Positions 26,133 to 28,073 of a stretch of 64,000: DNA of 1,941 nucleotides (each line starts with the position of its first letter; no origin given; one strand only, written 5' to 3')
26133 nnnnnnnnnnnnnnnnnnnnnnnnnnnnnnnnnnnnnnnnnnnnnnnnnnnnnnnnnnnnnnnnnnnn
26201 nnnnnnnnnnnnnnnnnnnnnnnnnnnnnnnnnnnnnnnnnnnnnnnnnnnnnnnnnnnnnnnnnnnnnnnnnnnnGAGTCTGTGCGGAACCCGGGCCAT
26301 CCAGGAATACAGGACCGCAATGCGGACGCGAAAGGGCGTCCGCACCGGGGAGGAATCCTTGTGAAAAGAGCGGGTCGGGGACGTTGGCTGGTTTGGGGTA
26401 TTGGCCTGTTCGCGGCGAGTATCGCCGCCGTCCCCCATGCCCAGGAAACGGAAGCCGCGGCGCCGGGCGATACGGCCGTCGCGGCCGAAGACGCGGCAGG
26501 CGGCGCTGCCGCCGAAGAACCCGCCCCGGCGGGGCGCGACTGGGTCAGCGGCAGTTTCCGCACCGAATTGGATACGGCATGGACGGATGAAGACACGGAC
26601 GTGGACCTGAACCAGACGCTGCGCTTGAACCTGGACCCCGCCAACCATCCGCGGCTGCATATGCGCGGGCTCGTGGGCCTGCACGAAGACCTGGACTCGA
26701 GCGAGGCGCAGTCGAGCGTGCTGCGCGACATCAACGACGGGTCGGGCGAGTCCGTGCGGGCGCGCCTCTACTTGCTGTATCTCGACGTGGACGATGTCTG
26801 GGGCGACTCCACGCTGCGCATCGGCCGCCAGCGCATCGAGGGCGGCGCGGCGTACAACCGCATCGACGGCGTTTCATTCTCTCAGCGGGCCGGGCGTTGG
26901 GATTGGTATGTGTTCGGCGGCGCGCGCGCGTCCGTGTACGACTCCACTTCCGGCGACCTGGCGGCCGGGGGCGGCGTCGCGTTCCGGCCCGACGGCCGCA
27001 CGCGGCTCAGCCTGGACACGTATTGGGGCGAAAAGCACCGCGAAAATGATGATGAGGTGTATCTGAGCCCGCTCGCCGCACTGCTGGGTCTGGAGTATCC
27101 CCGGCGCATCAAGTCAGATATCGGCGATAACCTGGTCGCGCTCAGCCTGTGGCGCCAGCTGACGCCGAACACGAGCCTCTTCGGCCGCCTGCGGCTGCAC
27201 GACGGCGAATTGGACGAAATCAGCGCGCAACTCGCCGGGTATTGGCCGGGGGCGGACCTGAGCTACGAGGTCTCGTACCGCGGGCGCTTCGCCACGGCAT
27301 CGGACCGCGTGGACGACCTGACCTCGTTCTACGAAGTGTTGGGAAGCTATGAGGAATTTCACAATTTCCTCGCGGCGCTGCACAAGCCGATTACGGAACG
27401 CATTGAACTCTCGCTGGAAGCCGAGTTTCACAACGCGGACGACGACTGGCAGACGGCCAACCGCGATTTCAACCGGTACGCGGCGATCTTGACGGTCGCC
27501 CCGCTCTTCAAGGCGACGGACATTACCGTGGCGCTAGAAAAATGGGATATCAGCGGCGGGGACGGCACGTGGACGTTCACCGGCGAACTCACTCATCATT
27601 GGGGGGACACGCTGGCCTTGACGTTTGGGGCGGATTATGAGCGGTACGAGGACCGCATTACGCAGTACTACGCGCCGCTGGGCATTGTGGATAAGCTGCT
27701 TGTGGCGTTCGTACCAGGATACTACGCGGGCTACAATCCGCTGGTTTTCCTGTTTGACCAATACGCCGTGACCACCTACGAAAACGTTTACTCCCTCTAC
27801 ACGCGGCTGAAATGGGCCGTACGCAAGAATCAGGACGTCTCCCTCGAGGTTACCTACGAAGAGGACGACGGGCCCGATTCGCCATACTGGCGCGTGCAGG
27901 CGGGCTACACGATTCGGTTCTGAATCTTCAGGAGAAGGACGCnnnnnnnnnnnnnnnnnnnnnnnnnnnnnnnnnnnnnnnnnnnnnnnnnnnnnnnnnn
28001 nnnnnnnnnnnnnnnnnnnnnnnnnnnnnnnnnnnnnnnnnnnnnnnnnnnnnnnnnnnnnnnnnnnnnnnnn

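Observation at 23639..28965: Four-gene multiheme-cytochrome/porin module resembling a porin-cytochrome extracellular electron-transfer conduit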

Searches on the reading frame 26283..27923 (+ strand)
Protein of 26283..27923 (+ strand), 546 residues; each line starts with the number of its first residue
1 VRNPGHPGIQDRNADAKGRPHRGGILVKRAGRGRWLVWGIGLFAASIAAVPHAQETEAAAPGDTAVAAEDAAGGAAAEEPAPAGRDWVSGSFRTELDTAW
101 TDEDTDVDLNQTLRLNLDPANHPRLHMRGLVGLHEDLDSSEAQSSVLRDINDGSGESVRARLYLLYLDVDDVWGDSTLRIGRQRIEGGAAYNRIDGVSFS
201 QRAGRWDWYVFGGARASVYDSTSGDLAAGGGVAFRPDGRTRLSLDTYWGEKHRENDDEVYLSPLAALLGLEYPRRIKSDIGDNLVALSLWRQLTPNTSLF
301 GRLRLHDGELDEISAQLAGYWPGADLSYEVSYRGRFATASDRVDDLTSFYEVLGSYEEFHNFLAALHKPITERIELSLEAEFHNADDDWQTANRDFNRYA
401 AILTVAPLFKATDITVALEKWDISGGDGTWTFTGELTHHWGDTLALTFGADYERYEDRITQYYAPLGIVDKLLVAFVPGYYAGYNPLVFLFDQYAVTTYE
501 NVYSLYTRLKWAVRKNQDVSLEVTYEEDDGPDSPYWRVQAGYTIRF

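Call 3: search_protein_families(library=pfam, proteins=[window:26283-27923:+], max_evalue=0.01)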
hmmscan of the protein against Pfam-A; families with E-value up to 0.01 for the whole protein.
window:26283-27923:+ (546 aa): 0 families

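Call 4: search_protein_families(library=ncbifam, proteins=[window:26283-27923:+], max_evalue=0.01)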
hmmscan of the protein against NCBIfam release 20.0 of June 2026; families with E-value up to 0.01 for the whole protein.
window:26283-27923:+ (546 aa): 0 families

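Call 5: find_homologous_proteins(query=window:26283-27923:+)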
Query window:26283-27923:+ (546 aa): 99 proteins with E <= 0.001 among 8000 candidates.
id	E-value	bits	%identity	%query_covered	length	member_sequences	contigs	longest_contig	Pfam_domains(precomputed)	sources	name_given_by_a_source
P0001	0.0e+0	1190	100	95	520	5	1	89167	-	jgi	-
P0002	0.0e+0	1044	82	100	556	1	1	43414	-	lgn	-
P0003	1.6e-263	894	75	93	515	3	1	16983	-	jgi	-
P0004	6.4e-217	740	66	85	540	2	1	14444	-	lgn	-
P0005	3.5e-215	734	61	97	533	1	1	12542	-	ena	-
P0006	6.7e-212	723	65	85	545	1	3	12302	-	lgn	-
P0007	1.1e-190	653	74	62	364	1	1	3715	-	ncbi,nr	ncbi:MAG TPA: hypothetical protein PKL84_05555, partial [Candidatus Hydrogenedentes bacterium]|nr:hy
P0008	5.6e-190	651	58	86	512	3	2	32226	-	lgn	-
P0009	1.4e-166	574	50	94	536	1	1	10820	-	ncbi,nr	ncbi:MAG: TonB-dependent receptor [Candidatus Hydrogenedentes bacterium]|nr:TonB-dependent receptor 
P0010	8.9e-159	548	49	97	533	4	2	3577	-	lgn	-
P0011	3.3e-156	539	50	91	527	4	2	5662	-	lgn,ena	-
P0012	5.4e-155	535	50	84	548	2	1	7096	-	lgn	-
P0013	3.5e-154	533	48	94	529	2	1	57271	-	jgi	jgi:hypothetical protein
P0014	9.5e-153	528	48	91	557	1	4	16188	-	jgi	jgi:hypothetical protein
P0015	1.1e-150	521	51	86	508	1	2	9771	-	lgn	-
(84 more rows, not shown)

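Call 10: find_related_loci(query=A1, collection=genome_contigs, flank=6000)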
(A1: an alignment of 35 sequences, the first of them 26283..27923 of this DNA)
Query A1 (546 aa) in genome_contigs; peptide patterns used: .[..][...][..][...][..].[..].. (x = any residue, [..] = any of these).
45 stretches matched a pattern; 34 encode a relative of the query (tblastn E <= 1e-3); 34 distinct loci.
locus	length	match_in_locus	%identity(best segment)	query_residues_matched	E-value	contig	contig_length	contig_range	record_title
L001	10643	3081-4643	49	36-544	2e-158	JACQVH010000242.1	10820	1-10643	MAG: Candidatus Hydrogenedentota bacterium isolate NC_groundwater_1458_Ag_S-0.65um_59_18 S_p65_S5_coassembly_k141_436937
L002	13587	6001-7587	73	26-546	0e+0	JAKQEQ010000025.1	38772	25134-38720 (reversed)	MAG: Candidatus Hydrogenedentota bacterium isolate USDE_maxbin.110 k141_1379338, whole genome shotgun sequence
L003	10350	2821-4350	47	49-546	4e-154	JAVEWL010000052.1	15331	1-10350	MAG: FCB group bacterium isolate BF4_144 NODE_11954_length_15331_cov_3.117732_Biofilm4, whole genome shotgun sequence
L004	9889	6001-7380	50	87-546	3e-152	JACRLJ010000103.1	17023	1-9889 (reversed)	MAG: Candidatus Hydrogenedentota bacterium isolate NC_groundwater_1878_Pr3_B-0.1um_59_9 SR2-18-B1_coassembly_172093, who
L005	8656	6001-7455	49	66-546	1e-147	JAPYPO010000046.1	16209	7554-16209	MAG: Candidatus Hydrogenedentota bacterium isolate PW10.concoct.19 PW10_4185_length_16209_cov_7.068776, whole genome sho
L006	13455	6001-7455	47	51-546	7e-147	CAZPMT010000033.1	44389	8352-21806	MAG TPA_asm: uncultured Nitrospiraceae bacterium isolate SRP302447_co3_797 genome assembly, contig: NODE_2253_length_443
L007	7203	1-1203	57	147-546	1e-144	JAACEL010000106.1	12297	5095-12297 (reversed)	MAG: Nitrospiraceae bacterium isolate OTbin.67 scaffold_1900, whole genome shotgun sequence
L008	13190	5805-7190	49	83-546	7e-142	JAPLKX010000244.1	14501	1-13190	MAG: Candidatus Hydrogenedentota bacterium isolate LacPavin_0920_SED5_MAG_60_9 LacPavin_0920_SED5_scaffold_3035857, whol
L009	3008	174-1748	45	23-546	2e-148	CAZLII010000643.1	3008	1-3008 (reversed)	MAG TPA_asm: uncultured Nitrospirales bacterium isolate binchicken_co168_237 genome assembly, contig: NODE_44927_length_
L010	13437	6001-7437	47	67-546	5e-138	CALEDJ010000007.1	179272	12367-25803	MAG: uncultured bacterium isolate N1_Bin_MAXBIN__043_1 genome assembly, contig: c_000000080210, whole genome shotgun seq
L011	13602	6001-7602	43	28-546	5e-138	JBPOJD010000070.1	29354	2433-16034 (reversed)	MAG: Candidatus Hydrogenedentota bacterium isolate MAG_4141 c_000000608857, whole genome shotgun sequence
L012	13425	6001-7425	47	62-546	1e-136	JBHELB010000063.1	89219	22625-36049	MAG: Candidatus Hydrogenedentales bacterium isolate bin.851 k141_3131246, whole genome shotgun sequence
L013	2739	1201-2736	44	40-539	4e-144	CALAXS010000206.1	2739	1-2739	MAG TPA_asm: uncultured bacterium isolate ERR2206756_bin.59_CONCOCT_v1.1_MAG genome assembly, contig: ERZ887841.28577, w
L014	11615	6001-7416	45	76-546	4e-132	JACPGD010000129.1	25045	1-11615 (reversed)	MAG: Candidatus Hydrogenedentota bacterium isolate NC_groundwater_378_Ag_B-0.1um_61_12 GD18-4_B1_scaffold_332931, whole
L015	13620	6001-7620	42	7-546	8e-131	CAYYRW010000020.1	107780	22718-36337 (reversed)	MAG TPA_asm: uncultured Nitrospirales bacterium isolate binchicken_co20_17 genome assembly, contig: NODE_490_length_1077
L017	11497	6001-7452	44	56-546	2e-128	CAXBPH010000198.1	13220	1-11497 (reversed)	MAG TPA_asm: uncultured bacterium isolate ERR2762188_binner12_Refined_16 genome assembly, contig: ERZ3421808.7284, whole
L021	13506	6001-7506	44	42-546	2e-124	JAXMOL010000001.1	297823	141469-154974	MAG: Candidatus Hydrogenedentota bacterium isolate EC_MBin.53 ECX_90CoAssmbCtg, whole genome shotgun sequence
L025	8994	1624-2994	44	88-546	1e-119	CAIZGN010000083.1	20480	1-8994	MAG: Candidatus Hydrogenedentes bacterium isolate Kiruna3_bin-1600 genome assembly, contig: bin-1600:083/740, whole geno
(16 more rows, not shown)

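Call 23: predict_structure(alignment_id=A1)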
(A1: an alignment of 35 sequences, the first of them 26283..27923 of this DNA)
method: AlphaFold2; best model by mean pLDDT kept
length: 546 residues; sequences in the alignment: 35
mean_pLDDT: 79.1   pTM: 0.70
mean pLDDT of the five models: 79.1, 78.7, 76.5, 76.2, 75.3
residues with pLDDT >= 90: 275; 70-90: 112; 50-70: 89; < 50: 70
segments of 3 or more residues with pLDDT < 50: 1-34, 48-82
pLDDT, mean of each block of 10 residues (from residue 1): 33 36 42 55 51 29 27 30 72 96 90 96 95 86 67 69 95 95 85 91 95 82 82 96 95 72 72 73 94 97 94 96 97 84 63 70 97 97 74 81 93 97 81 97 97 81 69 79 68 72 96 97 93 90 97
secondary structure, 60 per line:
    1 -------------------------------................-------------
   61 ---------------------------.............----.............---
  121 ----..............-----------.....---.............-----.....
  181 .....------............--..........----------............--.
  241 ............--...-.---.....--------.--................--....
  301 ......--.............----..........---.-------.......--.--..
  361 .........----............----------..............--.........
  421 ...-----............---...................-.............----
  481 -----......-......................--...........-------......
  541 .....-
elements in order: H32-47 E88-100 E105-117 E125-138 H150-154 E158-170 E176-185 E192-203 E206-215 E226-237 E240-252 H263-267 E279-294 E297-306 E309-321 E326-335 H347-353 E359-369 E374-385 E396-409 E412-423 E429-440 E444-462 H464-476 H486-491 E493-514 E517-527 E535-545

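Call 24: search_protein_representatives(alignment_id=A1)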
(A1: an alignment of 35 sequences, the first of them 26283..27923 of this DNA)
Query: 35 sequences, 528 profile positions. Proteins with E-value up to 0.001 (for the whole library): 574; up to 1e-10: 379; up to 1e-30: 57. The best 150 are listed.
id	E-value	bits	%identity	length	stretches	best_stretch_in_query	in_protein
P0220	8.8e-218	740.8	-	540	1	11-528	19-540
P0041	1.9e-207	706.7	-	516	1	33-528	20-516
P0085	3.7e-207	705.8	-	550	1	12-528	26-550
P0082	6.6e-203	691.7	-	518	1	11-528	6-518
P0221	3.8e-200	682.6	-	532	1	13-528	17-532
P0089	1.5e-196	670.7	-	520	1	28-528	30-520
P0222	3.9e-192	656.2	-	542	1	11-528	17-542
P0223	3.5e-190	649.8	-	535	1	5-528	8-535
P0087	9.6e-190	648.3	-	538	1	5-528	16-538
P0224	3.2e-187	640.0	-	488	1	52-528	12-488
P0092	1.0e-186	638.3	-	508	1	5-528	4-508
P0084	1.8e-186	637.5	-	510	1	56-528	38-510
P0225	4.1e-186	636.3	-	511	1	17-528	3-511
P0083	4.3e-186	636.3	-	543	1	11-528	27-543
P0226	1.7e-185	634.3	-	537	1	14-528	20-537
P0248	1.1e-71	258.7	-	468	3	12-233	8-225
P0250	4.5e-56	207.2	-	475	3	66-228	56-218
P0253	6.6e-48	180.3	-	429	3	70-234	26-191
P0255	8.0e-38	147.0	-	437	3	67-237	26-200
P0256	3.6e-36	141.5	-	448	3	248-439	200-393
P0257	3.9e-36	141.4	-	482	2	27-437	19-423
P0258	1.4e-33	132.9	-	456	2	54-234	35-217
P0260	2.2e-33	132.3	-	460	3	45-234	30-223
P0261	3.0e-33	131.9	-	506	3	24-233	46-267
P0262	3.9e-33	131.5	-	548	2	27-437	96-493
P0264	3.7e-32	128.3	-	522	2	28-234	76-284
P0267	3.0e-30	122.0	-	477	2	29-438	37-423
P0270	1.5e-29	119.7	-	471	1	65-442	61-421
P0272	5.9e-29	117.7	-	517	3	62-228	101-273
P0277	1.1e-28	116.8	-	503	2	14-438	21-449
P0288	1.1e-27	113.5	-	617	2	37-439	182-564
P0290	1.6e-27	113.0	-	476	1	16-443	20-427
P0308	2.0e-26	109.3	-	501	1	31-438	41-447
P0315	6.7e-26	107.6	-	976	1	31-442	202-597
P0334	5.9e-25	104.5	-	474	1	54-512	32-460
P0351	7.1e-24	100.9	-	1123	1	48-436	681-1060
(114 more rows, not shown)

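Call 26: search_protein_families(library=pfam, proteins=[P0250, P0253, P0255, P0257, P0262, P0270, P0288, P0315, P0351, P0334], max_evalue=0.01)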
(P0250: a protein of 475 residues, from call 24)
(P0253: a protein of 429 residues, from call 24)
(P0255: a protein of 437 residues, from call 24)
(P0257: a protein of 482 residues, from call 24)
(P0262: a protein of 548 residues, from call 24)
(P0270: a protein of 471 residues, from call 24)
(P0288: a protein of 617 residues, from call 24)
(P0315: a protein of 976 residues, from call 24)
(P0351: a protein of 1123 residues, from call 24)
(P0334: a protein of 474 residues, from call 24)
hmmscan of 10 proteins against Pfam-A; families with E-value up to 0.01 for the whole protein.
P0250 (475 aa): 0 families

P0253 (429 aa): 0 families

P0255 (437 aa): 0 families

P0257 (482 aa): 0 families

P0262 (548 aa): 0 families

P0270 (471 aa): 0 families

P0288 (617 aa): 0 families

P0315 (976 aa): 3 families
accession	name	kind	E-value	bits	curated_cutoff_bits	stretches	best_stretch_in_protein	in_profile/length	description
PF14522.11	Cytochrome_C7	-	9.3e-10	38.6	24.8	1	677-721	2-53/67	Cytochrome c7 and related cytochrome c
PF02085.21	Cytochrom_CIII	-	3.2e-07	31.1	22.9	1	666-716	52-101/101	Class III cytochrome C family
PF22113.1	Mtrc-MtrF_II-IV_dom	-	3.7e-07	30.3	30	1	761-930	6-175/176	Outer membrane cytochrome MtrC/MtrF-like, domains II/IV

P0351 (1123 aa): 1 family
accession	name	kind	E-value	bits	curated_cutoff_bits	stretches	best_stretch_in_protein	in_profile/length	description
PF05140.19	ResB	-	5.6e-11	42.4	24.6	1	510-575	200-265/486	ResB-like family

P0334 (474 aa): 0 families

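Call 32: search_solved_structures(query=A1, max_evalue=10, show_alignments=0)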
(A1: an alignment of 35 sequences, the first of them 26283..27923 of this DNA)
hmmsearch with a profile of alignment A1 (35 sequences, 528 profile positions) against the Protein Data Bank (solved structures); distinct sequences matched with E-value up to 10: 0.

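Call 40: list_cluster_members(proteins=[P0248, P0250, P0253, P0255, P0257, P0262, P0270, P0288, P0315, P0334])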
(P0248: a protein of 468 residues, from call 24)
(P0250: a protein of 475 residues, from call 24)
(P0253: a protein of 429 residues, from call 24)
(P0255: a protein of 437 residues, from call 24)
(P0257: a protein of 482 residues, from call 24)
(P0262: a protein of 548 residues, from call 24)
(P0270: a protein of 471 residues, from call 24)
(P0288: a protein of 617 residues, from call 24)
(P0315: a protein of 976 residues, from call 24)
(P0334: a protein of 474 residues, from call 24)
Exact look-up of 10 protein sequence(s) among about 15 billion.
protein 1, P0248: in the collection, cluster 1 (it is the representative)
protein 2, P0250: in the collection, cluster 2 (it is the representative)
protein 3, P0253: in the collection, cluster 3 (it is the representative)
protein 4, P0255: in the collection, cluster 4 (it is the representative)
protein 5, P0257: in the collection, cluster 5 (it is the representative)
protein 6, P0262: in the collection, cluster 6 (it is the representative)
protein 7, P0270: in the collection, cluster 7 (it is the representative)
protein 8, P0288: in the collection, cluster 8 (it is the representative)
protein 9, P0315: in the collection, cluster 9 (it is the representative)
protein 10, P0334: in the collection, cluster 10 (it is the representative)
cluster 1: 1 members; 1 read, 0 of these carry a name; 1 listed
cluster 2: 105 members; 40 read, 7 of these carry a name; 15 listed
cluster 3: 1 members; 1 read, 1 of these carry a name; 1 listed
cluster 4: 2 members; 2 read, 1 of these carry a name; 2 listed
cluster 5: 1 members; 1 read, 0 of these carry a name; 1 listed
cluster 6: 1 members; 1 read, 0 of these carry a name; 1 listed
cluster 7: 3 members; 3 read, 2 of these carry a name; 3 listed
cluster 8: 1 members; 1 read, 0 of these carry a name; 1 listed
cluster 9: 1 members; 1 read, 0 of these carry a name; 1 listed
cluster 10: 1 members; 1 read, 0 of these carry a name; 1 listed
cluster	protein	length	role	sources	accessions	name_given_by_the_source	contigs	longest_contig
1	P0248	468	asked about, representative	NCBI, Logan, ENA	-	-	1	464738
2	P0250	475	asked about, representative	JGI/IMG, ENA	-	-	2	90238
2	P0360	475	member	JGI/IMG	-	hypothetical protein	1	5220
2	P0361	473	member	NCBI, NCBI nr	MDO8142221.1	MAG: hypothetical protein Q6358_12035 [Candidatus Brocadiales bacterium] | hypothetical protein [Candidatus Brocadiales bacterium]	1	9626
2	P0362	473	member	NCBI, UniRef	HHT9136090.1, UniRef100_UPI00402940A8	MAG TPA: hypothetical protein ACFYEK_02480 [Candidatus Wunengus sp. YC60] | hypothetical protein n=1 Tax=Candidatus Wunengus sp. YC60 TaxID=3367697 ...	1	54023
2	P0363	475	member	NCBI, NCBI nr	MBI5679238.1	MAG: hypothetical protein HZC52_12295 [Planctomycetes bacterium] | hypothetical protein [Planctomycetota bacterium]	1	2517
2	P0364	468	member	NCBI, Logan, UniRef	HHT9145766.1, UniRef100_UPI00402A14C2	MAG TPA: hypothetical protein ACFYD4_08830 [Candidatus Wunengus sp. YC61] | hypothetical protein n=1 Tax=Candidatus Wunengus sp. YC61 TaxID=3367698 ...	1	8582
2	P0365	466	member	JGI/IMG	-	hypothetical protein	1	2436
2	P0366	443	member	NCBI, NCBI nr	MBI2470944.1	MAG: hypothetical protein HYV59_06830 [Planctomycetes bacterium] | hypothetical protein [Planctomycetota bacterium]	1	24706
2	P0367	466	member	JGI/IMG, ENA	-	-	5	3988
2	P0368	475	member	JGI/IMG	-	-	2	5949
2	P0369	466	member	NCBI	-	-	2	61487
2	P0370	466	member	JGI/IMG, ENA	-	-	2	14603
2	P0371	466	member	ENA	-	-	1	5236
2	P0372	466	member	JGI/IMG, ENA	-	-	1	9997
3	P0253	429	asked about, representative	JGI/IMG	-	hypothetical protein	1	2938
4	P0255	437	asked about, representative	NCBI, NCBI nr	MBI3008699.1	MAG: hypothetical protein HYY56_04200 [Candidatus Omnitrophica bacterium] | hypothetical protein [Candidatus Omnitrophota bacterium]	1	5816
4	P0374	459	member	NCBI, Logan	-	-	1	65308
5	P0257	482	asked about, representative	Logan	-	-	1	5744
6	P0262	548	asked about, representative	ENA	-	-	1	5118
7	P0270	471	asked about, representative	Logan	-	-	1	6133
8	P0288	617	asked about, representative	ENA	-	-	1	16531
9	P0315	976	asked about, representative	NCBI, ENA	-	-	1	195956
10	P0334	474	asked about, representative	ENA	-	-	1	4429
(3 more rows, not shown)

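Call 41: find_encoding_contigs(protein=P0250, flank=6000, max_places=3)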
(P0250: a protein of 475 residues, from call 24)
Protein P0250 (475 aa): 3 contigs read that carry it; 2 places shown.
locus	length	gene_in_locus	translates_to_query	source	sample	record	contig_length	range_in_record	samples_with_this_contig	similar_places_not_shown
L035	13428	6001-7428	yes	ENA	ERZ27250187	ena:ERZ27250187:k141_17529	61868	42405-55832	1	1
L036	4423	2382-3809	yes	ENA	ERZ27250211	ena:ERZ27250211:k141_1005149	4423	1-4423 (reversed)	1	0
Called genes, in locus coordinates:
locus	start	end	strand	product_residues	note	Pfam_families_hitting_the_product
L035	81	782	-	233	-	PF02308:MgtC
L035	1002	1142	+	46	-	-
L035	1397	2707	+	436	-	-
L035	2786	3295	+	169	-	-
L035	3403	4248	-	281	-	PF00753:Lactamase_B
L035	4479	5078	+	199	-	PF02014:Reeler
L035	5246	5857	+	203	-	PF00929:RNase_T, PF16473:Rv2179c-like (faint)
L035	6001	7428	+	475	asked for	-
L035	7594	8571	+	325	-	PF14522:Cytochrome_C7 (faint)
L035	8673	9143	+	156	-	PF03264:Cytochrom_NNT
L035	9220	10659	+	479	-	PF02335:Cytochrom_C552, PF14522:Cytochrome_C7 (faint)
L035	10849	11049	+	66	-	PF00313:CSD, PF08206:OB_RNB (weak)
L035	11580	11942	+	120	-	PF00011:HSP20 (faint)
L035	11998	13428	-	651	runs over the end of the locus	PF00515:TPR_1 (weak), PF07719:TPR_2 (weak), PF13181:TPR_8 (weak), PF13414:TPR_11, PF13431:TPR_17 (weak), PF00515:TPR_1 (weak), PF13424:TPR_12, PF13414:TPR_11, +14 more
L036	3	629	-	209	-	?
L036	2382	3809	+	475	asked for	-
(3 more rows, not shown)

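Call 43: find_encoding_contigs(protein=P0248, flank=5000, max_places=1)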
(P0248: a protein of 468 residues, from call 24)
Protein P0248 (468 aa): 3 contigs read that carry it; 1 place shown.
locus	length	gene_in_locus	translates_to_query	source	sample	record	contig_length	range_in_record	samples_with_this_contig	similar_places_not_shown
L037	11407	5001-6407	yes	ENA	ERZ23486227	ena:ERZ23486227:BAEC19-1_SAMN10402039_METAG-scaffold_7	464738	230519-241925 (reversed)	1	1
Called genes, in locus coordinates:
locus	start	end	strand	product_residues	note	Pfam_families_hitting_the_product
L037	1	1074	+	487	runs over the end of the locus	PF14257:DUF4349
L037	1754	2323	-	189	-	PF01174:SNO, PF03575:Peptidase_S51 (weak), PF07685:GATase_3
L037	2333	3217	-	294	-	PF01680:SOR_SNZ, PF05690:ThiG (faint)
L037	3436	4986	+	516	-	PF14522:Cytochrome_C7 (faint), PF14537:Cytochrom_c3_2 (faint), PF13435:Cytochrome_C554 (weak), PF09699:Paired_CXXCH_1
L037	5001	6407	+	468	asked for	PF13609:Porin_4 (faint)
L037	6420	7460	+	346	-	PF02085:Cytochrom_CIII (faint), PF14522:Cytochrome_C7 (faint), PF14537:Cytochrom_c3_2 (faint)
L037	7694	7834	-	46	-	-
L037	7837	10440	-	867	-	PF00133:tRNA-synt_1, PF09334:tRNA-synt_1g (weak), PF08264:Anticodon_1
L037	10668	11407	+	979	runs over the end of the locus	PF13231:PMT_2, PF09587:PGA_cap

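Call 44: find_encoding_contigs(protein=P0315, flank=5000, max_places=1)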
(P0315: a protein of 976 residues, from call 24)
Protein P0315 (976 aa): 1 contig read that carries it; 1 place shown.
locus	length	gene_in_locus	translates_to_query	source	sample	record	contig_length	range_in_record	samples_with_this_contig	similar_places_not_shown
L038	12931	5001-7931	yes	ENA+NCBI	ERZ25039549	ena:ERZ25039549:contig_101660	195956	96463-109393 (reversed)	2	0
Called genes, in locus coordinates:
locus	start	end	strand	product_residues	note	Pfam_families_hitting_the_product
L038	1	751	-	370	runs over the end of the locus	PF01058:Oxidored_q6, PF14720:NiFe_hyd_SSU_C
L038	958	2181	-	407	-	PF13439:Glyco_transf_4, PF13579:Glyco_trans_4_4, PF20706:GT4-conflict, PF00534:Glycos_transf_1, PF13692:Glyco_trans_1_4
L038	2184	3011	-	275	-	PF05721:PhyH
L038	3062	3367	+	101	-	PF01253:SUI1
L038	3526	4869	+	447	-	PF03264:Cytochrom_NNT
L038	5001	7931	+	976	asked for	PF02085:Cytochrom_CIII (faint), PF14522:Cytochrome_C7 (faint), PF22113:Mtrc-MtrF_II-IV_dom (weak)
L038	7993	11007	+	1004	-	PF09699:Paired_CXXCH_1 (faint), PF14522:Cytochrome_C7 (faint), PF14537:Cytochrom_c3_2 (faint), PF22113:Mtrc-MtrF_II-IV_dom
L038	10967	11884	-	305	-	PF02469:Fasciclin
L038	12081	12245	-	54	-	-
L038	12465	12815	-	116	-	PF07589:PEP_exosort_dom (weak)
